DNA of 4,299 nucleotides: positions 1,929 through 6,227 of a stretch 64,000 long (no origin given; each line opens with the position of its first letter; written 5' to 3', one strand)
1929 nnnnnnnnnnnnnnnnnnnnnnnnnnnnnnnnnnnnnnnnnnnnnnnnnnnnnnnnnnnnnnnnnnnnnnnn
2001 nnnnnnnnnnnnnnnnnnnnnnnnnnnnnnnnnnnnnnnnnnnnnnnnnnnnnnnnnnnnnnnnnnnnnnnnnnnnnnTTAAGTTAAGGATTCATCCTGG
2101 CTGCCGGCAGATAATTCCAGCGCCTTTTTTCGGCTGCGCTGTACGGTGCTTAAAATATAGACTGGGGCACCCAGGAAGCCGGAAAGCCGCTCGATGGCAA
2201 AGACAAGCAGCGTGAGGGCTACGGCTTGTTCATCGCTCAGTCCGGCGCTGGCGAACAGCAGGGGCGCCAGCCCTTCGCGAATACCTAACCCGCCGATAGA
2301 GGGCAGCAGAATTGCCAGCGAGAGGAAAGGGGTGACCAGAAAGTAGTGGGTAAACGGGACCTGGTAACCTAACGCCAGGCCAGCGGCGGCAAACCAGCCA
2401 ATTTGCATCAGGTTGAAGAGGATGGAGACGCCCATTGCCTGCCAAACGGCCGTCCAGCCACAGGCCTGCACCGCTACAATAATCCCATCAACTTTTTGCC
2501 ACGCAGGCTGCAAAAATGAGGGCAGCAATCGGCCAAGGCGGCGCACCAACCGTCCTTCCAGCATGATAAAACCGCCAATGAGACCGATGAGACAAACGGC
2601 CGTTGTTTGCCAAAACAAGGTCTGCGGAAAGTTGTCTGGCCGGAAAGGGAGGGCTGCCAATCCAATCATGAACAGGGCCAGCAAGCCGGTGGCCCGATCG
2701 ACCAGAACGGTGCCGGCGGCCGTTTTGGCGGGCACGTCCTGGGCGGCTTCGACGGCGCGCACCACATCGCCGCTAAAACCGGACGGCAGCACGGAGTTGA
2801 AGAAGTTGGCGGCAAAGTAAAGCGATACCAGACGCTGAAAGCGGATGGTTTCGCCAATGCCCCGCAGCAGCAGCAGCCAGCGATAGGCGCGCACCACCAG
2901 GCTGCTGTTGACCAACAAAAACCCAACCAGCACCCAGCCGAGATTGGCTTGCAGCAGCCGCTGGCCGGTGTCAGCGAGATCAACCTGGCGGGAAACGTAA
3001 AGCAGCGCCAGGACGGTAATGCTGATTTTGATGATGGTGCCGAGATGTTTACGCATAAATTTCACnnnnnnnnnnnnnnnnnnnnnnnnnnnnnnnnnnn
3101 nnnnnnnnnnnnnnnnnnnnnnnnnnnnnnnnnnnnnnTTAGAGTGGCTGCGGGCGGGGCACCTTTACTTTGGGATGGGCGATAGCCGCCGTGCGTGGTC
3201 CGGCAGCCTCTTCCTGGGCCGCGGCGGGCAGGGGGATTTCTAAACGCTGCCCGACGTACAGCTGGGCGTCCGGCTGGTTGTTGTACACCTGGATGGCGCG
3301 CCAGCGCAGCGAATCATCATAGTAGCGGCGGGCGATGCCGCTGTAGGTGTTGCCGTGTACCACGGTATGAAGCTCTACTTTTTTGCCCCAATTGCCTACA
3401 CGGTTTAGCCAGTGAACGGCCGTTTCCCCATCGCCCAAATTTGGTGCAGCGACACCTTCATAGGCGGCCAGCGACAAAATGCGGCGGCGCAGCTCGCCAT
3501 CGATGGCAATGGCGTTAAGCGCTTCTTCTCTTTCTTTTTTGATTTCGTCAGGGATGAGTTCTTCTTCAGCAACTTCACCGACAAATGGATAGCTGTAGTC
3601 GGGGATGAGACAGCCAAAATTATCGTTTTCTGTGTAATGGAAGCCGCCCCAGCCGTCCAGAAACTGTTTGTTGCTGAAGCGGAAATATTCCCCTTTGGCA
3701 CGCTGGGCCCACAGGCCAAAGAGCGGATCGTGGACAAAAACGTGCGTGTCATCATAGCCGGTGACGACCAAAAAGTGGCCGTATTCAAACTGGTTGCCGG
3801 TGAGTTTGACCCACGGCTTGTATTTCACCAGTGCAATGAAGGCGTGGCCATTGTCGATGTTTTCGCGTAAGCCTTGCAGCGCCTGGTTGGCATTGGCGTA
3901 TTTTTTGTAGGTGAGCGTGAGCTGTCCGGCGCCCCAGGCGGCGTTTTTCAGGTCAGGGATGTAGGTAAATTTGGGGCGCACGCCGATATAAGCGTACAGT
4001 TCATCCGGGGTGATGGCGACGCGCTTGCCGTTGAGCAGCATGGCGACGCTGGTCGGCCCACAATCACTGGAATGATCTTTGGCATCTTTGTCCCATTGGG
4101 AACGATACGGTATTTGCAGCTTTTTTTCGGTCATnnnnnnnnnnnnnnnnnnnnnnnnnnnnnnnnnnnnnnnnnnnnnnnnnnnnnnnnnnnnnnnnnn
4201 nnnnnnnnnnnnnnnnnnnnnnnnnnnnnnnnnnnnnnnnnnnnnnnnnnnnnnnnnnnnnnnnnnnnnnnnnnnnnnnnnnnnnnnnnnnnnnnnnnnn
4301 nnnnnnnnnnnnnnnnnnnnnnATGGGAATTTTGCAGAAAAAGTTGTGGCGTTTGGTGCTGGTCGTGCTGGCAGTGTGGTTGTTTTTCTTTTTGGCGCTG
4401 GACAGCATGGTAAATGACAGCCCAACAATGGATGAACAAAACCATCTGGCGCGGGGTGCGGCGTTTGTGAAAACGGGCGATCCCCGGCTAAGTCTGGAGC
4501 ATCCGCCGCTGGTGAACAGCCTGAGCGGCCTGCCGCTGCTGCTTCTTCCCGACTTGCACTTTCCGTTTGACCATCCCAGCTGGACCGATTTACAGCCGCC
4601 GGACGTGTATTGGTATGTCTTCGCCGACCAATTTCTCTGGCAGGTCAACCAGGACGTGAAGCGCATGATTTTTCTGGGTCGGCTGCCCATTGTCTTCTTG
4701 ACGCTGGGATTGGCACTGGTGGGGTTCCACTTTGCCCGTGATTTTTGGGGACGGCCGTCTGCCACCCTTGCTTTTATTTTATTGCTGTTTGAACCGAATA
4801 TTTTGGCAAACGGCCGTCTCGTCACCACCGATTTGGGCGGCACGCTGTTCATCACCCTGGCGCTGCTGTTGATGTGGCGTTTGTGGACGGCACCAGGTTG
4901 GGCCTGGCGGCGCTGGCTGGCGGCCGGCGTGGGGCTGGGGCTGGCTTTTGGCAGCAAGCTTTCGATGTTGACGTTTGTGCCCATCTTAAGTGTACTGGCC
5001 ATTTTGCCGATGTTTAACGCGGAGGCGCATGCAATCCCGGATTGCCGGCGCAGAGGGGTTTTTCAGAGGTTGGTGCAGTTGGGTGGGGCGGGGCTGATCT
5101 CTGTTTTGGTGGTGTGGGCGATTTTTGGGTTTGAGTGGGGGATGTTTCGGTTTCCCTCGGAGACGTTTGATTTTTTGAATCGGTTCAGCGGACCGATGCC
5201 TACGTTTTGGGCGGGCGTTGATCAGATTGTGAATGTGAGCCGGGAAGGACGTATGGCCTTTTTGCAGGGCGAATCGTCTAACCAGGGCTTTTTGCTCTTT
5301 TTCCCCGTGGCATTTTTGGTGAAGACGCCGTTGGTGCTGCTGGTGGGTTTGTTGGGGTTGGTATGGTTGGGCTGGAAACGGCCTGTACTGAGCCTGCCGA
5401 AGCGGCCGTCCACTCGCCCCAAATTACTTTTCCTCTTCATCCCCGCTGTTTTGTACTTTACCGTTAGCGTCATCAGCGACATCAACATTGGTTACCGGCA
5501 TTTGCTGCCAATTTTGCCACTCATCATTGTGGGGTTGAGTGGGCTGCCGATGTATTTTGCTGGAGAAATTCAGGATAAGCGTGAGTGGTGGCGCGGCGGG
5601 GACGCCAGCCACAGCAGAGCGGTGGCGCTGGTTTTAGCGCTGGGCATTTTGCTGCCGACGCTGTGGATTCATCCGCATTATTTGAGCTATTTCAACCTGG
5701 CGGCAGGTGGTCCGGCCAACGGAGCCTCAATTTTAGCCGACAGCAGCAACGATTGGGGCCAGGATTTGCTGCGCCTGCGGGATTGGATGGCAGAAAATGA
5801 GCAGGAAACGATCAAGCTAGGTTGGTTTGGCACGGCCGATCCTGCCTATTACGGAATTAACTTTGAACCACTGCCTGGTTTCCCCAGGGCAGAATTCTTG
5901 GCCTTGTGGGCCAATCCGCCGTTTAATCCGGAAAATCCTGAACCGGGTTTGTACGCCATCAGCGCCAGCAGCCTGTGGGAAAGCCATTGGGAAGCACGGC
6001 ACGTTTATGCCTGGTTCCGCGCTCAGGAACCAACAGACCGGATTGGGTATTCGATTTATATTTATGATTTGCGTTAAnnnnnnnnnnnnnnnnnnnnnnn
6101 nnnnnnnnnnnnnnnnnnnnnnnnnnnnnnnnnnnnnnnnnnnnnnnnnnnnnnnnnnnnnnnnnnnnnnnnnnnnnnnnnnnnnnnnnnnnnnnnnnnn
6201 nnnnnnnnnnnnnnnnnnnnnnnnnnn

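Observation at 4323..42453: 38-kb island packed with 11 GT-C-like membrane proteins: candidate multi-step extracytoplasmic glycan assembly system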

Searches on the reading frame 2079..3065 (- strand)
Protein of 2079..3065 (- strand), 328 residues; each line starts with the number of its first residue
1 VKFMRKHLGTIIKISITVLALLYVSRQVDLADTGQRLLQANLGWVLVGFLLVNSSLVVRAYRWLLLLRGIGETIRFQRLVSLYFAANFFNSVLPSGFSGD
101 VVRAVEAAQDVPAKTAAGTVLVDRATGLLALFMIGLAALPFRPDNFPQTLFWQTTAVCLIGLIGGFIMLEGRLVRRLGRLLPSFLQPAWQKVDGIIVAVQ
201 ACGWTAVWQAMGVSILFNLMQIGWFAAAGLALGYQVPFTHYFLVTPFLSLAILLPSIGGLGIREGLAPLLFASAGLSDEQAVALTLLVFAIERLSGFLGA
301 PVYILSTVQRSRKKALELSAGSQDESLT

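Call 5: search_protein_families(library=pfam, proteins=[window:2079-3065:-], max_evalue=0.01)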
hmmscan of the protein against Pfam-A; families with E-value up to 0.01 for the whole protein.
window:2079-3065:- (328 aa): 1 family
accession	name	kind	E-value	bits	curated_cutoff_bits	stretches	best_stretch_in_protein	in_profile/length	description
PF03706.18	LPG_synthase_TM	-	1.5e-38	133.5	33.4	1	11-291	2-293/302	Lysylphosphatidylglycerol synthase TM region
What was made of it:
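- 2079..3065 (-): Flippase-like membrane protein (LPG_synthase_TM / UPF0104, MprF flippase-domain type), just upstream of the cluster. Pfam PF03706 E 1.5e-38 (call 5).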

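Call 54: search_protein_families(library=ncbifam, proteins=[window:2079-3065:-], max_evalue=0.01)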
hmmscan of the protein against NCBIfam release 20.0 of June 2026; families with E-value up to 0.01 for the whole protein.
window:2079-3065:- (328 aa): 2 families
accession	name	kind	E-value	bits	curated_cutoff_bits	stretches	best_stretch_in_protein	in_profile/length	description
TIGR00374.1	TIGR00374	subfamily_domain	6.9e-16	58.6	43.2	2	16-134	3-123/323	flippase-like domain-containing protein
NF033480.1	bifunc_MprF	equivalog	3.7e-07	28.8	600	1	12-287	8-277/841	bifunctional lysylphosphatidylglycerol flippase/synthetase MprF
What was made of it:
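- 2079..3065 (-): NCBIfam TIGR00374 'flippase-like domain-containing protein', 58.6 bits, above the cut-off (call 54).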

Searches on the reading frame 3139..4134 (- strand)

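Call 5: search_protein_families(library=pfam, proteins=[window:3139-4134:-], max_evalue=0.01)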
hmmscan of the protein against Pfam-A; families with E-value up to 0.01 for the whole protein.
window:3139-4134:- (331 aa): 6 families
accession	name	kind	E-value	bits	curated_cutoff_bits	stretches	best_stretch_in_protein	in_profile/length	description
PF13529.12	Peptidase_C39_2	-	2.3e-17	64.3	24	1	6-137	1-142/143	Peptidase_C39 like family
PF03412.21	Peptidase_C39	-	5.2e-08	33.2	22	1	21-140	9-106/133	Peptidase C39 family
PF01476.26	LysM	-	3e-06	27.5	20.9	1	256-301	1-43/43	LysM domain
PF14399.12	BtrH_N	-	5.1e-05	24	29.7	1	65-137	58-134/134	Butirosin biosynthesis protein H, N-terminal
PF23472.1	LysM2_CERK1_LYK3_4_5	-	0.00033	20.9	27.4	1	257-302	9-55/56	LYK3/4/5 LysM2 domain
PF11814.14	DUF3335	-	0.003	17.5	25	1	82-139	115-167/206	Peptidase_C39 like family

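Call 54: search_protein_families(library=ncbifam, proteins=[window:3139-4134:-], max_evalue=0.01)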
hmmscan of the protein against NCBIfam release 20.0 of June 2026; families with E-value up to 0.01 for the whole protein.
window:3139-4134:- (331 aa): 2 families
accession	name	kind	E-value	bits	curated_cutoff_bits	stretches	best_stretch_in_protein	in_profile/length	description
NF008399.0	PRK11198.1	equivalog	0.004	17.6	134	1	251-301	93-146/149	peptidoglycan-binding protein LysM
NF033920.0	C39_PA2778_fam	equivalog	0.0067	15.9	150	0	22-70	12-61/255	PA2778 family cysteine peptidase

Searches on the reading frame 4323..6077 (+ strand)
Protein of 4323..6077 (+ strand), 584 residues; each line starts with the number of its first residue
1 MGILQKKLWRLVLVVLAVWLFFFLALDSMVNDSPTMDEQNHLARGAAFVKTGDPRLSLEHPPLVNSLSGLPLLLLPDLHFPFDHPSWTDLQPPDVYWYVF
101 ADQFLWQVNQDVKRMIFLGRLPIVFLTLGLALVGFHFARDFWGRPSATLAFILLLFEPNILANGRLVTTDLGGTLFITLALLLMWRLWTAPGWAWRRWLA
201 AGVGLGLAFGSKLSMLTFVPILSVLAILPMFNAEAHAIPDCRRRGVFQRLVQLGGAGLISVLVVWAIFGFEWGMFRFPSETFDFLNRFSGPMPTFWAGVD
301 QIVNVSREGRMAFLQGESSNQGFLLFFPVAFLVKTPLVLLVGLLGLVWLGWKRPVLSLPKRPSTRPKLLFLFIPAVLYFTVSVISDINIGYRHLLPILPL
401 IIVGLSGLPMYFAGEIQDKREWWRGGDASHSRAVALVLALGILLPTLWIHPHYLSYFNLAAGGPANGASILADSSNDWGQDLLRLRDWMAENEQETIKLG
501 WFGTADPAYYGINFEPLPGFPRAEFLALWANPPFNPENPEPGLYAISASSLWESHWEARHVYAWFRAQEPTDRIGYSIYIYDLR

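Call 3: search_protein_families(library=pfam, proteins=[window:4323-6077:+], max_evalue=0.01)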
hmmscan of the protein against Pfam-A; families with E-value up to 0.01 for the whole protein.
window:4323-6077:+ (584 aa): 2 families
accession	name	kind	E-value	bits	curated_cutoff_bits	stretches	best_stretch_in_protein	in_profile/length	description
PF02366.24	PMT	-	4.9e-09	36.6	22.7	1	104-227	66-198/245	Dolichyl-phosphate-mannose-protein mannosyltransferase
PF13231.12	PMT_2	-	1.3e-08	35.7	26.1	1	120-227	25-131/160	Dolichyl-phosphate-mannose-protein mannosyltransferase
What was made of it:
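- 4323..6077 (+): GT-C no. 1, PMT/ArnT-like, 584 aa, motif MDEQNH at residue 36; no shared C-terminal domain. PMT 36.6 bits and PMT_2 35.7 bits, both above cut-off (call 3).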

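Call 6: search_protein_families(library=ncbifam, proteins=[window:4323-6077:+], max_evalue=0.01)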
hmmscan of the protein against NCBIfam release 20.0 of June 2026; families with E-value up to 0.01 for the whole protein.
window:4323-6077:+ (584 aa): 0 families
